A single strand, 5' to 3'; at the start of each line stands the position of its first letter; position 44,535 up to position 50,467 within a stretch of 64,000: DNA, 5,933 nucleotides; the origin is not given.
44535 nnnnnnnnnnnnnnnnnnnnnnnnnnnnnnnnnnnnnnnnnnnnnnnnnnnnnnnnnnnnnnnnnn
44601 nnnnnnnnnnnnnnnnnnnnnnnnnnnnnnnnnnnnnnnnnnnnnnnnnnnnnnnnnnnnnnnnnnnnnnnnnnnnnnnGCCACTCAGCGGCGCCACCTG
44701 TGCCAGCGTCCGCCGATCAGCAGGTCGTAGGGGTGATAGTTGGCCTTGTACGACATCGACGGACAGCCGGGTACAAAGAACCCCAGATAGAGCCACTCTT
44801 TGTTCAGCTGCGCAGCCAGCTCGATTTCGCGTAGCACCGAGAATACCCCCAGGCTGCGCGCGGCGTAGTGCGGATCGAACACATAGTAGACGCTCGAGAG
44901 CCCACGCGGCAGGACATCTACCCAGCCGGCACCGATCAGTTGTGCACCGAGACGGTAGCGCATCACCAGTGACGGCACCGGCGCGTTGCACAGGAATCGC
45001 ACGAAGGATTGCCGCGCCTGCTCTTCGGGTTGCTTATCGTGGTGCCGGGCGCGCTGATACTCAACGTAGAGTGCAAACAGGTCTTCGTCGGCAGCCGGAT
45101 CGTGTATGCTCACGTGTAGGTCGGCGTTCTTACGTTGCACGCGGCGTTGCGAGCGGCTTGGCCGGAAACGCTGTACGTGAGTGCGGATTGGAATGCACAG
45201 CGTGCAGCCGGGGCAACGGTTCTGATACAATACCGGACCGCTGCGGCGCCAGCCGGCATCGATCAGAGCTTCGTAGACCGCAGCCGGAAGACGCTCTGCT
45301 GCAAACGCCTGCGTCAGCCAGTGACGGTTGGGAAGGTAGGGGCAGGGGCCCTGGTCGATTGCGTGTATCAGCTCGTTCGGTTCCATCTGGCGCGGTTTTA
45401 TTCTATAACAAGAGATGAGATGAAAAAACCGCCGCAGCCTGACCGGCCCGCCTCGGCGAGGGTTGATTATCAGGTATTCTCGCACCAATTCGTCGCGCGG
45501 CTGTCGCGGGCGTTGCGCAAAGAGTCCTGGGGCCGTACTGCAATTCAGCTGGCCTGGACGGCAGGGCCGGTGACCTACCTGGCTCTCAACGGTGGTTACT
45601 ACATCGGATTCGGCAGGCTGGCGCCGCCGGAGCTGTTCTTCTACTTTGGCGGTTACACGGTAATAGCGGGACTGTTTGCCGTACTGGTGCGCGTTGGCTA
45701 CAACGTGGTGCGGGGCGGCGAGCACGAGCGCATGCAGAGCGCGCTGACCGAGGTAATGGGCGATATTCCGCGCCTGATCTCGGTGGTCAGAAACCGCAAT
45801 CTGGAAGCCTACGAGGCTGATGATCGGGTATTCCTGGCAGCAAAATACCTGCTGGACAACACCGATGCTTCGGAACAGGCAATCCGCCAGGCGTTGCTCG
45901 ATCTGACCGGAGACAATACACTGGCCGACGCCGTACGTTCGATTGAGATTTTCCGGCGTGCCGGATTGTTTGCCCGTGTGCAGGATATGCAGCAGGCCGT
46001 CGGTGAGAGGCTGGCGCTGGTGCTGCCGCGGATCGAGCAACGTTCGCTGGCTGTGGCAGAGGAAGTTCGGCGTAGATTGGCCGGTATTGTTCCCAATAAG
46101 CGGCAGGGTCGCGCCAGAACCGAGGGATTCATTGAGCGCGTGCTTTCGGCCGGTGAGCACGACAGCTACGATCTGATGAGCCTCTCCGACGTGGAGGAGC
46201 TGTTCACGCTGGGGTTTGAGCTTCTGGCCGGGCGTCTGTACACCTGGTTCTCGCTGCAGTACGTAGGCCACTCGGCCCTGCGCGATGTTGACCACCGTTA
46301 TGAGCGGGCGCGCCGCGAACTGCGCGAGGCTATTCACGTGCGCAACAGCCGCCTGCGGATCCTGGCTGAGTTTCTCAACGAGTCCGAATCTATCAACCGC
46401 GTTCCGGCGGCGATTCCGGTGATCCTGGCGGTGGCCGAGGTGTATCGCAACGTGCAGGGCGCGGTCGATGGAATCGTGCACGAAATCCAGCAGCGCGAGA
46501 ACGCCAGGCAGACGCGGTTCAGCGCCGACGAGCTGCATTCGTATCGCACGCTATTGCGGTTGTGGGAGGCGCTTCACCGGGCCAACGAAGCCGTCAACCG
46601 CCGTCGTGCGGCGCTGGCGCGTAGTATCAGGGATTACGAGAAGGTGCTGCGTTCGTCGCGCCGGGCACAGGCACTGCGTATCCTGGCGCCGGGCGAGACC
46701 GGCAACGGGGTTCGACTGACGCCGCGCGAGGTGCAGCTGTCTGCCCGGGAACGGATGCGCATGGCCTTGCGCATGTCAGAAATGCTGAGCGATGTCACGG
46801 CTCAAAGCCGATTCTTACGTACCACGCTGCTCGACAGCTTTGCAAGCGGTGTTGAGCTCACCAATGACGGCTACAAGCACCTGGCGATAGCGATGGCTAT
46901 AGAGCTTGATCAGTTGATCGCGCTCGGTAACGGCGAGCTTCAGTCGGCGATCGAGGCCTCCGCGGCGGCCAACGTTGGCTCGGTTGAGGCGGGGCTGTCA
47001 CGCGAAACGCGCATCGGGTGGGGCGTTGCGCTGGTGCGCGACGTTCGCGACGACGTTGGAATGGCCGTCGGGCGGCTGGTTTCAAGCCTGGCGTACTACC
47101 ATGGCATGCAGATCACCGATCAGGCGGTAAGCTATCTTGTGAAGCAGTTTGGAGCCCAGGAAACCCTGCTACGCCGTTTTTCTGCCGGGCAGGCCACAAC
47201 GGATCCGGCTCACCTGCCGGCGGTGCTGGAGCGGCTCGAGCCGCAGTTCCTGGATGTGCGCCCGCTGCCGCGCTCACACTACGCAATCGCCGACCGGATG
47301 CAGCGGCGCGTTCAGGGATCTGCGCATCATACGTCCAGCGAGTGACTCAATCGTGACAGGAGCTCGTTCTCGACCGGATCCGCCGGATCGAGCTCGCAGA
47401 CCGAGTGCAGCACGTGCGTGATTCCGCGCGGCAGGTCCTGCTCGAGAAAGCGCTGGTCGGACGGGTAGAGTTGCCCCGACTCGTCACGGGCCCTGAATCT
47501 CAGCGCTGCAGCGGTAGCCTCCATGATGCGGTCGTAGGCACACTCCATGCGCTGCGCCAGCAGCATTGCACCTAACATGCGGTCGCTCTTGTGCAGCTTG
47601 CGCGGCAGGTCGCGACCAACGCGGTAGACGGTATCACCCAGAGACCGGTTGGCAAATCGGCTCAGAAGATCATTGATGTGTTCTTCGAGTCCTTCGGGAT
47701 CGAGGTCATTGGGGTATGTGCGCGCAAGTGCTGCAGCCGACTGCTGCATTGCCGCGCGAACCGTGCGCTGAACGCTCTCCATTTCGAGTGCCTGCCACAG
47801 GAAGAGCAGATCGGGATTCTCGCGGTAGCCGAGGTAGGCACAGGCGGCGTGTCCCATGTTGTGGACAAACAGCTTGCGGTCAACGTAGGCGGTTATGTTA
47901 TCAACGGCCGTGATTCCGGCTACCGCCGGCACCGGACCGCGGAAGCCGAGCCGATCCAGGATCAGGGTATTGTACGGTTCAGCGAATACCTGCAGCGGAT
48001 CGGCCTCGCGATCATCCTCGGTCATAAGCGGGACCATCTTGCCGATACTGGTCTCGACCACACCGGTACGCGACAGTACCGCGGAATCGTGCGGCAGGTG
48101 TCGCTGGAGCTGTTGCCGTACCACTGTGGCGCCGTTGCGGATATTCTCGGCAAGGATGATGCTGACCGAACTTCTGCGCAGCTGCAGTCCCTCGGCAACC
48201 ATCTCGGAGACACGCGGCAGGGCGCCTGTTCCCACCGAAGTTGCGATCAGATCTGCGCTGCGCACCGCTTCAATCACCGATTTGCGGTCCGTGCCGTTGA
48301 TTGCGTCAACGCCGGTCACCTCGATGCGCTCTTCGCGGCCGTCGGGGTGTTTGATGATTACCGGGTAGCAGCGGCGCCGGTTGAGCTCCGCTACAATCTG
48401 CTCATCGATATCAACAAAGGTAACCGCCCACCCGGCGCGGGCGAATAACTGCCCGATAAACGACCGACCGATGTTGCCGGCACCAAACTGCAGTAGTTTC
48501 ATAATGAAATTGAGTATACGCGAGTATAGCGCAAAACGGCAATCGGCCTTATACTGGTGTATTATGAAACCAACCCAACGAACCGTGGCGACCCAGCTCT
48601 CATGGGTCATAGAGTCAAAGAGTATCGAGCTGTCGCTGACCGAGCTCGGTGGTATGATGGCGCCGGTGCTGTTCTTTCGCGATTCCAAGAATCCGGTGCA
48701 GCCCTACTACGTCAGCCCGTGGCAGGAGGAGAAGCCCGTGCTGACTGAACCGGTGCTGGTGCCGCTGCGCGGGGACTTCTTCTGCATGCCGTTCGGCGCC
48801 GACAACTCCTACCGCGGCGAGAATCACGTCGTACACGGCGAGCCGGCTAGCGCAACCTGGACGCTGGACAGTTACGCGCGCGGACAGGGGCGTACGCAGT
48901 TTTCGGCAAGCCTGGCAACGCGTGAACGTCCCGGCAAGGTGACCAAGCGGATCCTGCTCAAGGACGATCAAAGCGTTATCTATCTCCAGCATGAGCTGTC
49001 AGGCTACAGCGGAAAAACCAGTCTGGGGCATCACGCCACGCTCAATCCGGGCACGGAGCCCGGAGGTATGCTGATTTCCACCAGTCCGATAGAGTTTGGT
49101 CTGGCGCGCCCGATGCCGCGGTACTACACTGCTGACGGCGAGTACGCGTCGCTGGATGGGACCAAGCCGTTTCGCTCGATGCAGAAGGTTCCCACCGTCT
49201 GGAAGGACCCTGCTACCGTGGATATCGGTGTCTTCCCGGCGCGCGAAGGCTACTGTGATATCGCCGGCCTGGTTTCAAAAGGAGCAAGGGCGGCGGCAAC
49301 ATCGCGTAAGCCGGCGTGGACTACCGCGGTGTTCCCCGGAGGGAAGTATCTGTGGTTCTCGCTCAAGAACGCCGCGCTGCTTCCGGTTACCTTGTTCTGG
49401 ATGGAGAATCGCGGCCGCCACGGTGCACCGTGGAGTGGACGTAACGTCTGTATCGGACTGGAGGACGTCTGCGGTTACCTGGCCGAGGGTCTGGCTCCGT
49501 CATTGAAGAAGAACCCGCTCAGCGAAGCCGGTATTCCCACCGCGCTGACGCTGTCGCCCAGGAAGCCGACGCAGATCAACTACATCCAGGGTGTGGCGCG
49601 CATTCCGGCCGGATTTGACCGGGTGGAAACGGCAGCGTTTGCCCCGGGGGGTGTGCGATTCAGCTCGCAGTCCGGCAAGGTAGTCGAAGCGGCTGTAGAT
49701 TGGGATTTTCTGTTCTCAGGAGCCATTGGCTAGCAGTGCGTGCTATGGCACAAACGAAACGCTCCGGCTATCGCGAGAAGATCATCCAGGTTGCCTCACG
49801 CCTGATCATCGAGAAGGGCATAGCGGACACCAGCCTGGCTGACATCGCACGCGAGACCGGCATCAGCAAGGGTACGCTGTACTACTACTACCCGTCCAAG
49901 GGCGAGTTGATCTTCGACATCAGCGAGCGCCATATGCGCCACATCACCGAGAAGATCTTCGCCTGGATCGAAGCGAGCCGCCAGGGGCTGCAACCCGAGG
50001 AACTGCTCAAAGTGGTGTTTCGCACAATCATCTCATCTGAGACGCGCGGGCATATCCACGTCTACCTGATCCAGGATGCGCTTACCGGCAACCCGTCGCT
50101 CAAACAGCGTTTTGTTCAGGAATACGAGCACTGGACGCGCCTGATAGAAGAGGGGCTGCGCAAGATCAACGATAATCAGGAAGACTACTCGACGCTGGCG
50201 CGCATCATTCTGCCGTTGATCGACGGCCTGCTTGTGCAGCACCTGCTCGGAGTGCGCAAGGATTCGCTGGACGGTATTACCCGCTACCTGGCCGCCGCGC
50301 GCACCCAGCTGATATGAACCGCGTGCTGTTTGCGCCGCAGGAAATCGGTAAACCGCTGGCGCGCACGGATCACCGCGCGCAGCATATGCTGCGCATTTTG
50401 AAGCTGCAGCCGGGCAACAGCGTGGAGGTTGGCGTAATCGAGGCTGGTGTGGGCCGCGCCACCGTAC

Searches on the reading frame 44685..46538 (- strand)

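Call 57: search_protein_families(library=pfam, proteins=[window:44685-46538:-], max_evalue=0.000001)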
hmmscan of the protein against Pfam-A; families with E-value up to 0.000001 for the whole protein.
window:44685-46538:- (617 aa): 2 families
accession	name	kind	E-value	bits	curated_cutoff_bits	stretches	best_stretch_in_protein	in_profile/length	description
PF04377.21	ATE_C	-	7.4e-40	136.8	25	1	488-607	3-121/122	Arginine-tRNA-protein transferase, C terminus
PF04376.19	ATE_N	-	5.7e-20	71.8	27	1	398-466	2-72/72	Arginine-tRNA-protein transferase, N terminus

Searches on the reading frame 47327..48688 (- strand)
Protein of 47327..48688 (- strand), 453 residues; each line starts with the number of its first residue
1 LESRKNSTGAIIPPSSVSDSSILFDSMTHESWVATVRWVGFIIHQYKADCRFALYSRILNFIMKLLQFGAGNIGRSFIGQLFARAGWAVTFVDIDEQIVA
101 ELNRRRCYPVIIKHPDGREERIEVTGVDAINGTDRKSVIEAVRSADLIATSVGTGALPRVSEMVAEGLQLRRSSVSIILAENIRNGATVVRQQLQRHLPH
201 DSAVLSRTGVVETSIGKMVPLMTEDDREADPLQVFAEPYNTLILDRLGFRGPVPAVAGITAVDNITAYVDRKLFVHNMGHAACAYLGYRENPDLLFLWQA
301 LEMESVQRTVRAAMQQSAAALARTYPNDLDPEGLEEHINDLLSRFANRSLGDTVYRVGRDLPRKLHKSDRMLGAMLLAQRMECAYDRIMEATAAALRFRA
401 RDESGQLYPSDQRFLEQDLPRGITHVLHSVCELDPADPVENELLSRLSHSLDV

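Call 58: search_protein_families(library=pfam, proteins=[window:47327-48688:-], max_evalue=0.000001)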
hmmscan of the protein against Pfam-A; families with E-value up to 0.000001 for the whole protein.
window:47327-48688:- (453 aa): 2 families
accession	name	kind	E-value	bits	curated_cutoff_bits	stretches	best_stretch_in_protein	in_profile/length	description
PF01232.29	Mannitol_dh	-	1e-31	111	27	1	63-253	1-194/199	Mannitol dehydrogenase Rossmann domain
PF08125.19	Mannitol_dh_C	-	8.6e-22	78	30.7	1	264-412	1-143/190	Mannitol dehydrogenase C-terminal domain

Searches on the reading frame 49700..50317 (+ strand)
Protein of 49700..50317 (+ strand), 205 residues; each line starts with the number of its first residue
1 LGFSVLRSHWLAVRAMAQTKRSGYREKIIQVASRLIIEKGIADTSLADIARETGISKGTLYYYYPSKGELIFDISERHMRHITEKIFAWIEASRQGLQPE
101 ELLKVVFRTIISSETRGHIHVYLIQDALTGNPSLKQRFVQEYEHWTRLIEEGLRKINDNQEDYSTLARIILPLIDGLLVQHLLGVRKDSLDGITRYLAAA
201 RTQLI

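Call 58: search_protein_families(library=pfam, proteins=[window:49700-50317:+], max_evalue=0.000001)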
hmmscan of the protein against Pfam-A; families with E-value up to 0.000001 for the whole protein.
window:49700-50317:+ (205 aa): 1 family
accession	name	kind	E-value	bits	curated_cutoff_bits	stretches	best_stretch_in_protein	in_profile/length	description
PF00440.29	TetR_N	-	2e-15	56.7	24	1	28-72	1-45/47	Bacterial regulatory proteins, tetR family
